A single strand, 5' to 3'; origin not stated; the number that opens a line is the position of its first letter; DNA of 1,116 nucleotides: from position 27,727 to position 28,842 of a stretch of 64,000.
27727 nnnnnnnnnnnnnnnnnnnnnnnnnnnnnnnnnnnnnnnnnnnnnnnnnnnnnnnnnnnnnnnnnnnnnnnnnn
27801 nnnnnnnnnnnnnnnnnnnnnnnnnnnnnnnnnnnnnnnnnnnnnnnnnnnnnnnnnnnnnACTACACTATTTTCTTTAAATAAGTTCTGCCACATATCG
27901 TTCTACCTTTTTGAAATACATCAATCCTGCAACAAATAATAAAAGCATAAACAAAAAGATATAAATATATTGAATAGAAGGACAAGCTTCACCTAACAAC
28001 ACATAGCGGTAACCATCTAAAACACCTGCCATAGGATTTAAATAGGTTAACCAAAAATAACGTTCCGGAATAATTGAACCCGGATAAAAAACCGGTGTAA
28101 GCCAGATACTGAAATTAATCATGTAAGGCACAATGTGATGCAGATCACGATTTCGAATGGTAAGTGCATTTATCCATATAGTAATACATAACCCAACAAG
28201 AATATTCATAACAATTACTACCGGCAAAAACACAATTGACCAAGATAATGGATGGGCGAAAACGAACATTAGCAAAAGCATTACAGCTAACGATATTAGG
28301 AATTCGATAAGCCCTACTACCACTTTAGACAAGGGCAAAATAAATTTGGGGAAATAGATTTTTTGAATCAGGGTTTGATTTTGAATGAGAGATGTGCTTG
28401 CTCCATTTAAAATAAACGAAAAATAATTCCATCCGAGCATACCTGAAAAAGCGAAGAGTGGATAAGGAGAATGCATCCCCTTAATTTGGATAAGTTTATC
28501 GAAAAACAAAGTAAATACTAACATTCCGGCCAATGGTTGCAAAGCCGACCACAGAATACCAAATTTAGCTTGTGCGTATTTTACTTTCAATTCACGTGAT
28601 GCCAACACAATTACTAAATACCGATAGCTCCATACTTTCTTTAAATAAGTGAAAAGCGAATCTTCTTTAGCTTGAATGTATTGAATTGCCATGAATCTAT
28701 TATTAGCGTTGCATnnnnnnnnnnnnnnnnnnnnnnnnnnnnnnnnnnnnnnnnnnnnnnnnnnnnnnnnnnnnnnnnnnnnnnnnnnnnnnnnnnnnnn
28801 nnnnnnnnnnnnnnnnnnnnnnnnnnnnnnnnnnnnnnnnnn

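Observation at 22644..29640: Five of the six dioxygenases end in a flexible linker plus a MinD-like amphipathic membrane-targeting tail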

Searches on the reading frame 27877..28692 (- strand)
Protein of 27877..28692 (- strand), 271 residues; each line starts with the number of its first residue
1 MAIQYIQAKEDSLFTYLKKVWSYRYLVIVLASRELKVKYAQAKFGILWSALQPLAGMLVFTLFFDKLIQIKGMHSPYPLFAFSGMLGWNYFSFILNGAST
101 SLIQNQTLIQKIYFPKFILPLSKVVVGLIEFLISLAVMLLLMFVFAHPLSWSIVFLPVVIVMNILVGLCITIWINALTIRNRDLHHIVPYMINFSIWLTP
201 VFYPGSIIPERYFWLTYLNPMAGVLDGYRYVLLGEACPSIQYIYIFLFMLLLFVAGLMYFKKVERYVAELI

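Call 7: search_protein_families(library=ncbifam, proteins=[window:27877-28692:-], max_evalue=0.001)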
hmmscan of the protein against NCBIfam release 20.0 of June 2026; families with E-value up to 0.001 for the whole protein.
window:27877-28692:- (271 aa): 3 families
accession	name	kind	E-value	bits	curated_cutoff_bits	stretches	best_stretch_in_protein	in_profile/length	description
NF050109.1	galactan_ABC_perm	equivalog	2.9e-13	49.9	380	1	14-262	11-263/272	galactan export ABC transporter permease subunit Wzm/RfbD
NF050053.1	CapPschTportKpsM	equivalog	9.7e-09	35.6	300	1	27-266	5-254/257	capsule polysaccharide transporter KpsM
NF011648.0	PRK15066.1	subfamily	5.2e-05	22.9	225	1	131-256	119-245/257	ABC transporter permease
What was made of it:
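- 27877..28692 (-): Wzm-like ABC-2 permease. NCBIfam Wzm/KpsM-type (call 7).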
